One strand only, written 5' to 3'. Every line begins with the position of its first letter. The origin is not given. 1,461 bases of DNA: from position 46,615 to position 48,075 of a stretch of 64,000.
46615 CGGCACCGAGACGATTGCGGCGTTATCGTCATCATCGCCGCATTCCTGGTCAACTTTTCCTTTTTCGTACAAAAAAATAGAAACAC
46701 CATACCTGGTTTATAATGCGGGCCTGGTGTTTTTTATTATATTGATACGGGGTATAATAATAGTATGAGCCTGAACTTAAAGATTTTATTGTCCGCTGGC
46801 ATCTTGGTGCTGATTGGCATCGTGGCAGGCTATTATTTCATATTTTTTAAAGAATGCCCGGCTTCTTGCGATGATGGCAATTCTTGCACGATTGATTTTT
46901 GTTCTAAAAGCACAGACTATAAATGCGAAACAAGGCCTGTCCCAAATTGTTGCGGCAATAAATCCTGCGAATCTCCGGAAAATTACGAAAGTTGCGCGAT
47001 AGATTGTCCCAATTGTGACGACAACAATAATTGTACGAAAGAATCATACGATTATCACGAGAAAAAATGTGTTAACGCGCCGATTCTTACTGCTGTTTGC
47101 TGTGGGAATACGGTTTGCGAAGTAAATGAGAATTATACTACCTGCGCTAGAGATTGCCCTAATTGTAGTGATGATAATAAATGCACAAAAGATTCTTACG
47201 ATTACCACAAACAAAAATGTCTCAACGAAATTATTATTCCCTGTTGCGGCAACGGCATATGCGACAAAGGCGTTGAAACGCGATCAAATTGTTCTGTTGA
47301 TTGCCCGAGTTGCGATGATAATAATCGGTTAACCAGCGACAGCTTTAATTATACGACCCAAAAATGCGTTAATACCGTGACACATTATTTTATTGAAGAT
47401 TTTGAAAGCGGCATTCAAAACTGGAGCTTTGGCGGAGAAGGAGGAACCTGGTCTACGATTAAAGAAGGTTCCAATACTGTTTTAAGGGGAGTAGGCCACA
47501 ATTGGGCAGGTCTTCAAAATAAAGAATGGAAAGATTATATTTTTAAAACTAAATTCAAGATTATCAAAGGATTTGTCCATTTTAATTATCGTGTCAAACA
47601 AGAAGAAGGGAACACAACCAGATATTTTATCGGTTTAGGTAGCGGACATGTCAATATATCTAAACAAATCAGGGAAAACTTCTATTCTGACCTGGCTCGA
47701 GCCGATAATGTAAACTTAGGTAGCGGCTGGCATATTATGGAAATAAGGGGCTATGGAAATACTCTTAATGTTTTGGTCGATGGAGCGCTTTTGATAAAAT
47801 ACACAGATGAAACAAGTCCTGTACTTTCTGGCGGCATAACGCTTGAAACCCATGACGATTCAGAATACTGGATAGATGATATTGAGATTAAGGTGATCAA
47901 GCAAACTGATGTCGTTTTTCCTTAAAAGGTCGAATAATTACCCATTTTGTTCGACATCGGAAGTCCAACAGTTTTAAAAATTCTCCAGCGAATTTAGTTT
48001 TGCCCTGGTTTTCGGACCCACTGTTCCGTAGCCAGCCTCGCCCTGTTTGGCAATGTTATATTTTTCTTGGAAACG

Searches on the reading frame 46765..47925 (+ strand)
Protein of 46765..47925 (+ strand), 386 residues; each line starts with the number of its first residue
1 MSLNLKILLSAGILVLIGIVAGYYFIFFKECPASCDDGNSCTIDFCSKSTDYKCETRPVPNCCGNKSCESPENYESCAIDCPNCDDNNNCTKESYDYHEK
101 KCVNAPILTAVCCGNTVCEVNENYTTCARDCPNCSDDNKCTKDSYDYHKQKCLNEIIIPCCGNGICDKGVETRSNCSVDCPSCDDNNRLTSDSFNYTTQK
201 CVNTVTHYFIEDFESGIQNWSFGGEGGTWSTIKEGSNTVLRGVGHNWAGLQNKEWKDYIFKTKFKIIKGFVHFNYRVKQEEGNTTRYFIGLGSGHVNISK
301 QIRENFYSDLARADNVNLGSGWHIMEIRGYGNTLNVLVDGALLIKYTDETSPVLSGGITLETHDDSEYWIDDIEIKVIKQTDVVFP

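Call 72: search_protein_families(library=pfam, proteins=[window:46765-47925:+], max_evalue=0.001)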
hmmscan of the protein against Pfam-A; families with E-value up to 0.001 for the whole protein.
window:46765-47925:+ (386 aa): 2 families
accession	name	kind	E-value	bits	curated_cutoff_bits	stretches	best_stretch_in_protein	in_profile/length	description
PF00526.23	Dicty_CTDC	-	1.6e-06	28.2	27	1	34-51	1-18/24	Dictyostelium (slime mold) repeat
PF06439.18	3keto-disac_hyd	-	2.8e-06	27.9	26.8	1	218-376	12-187/187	3-keto-disaccharide hydrolase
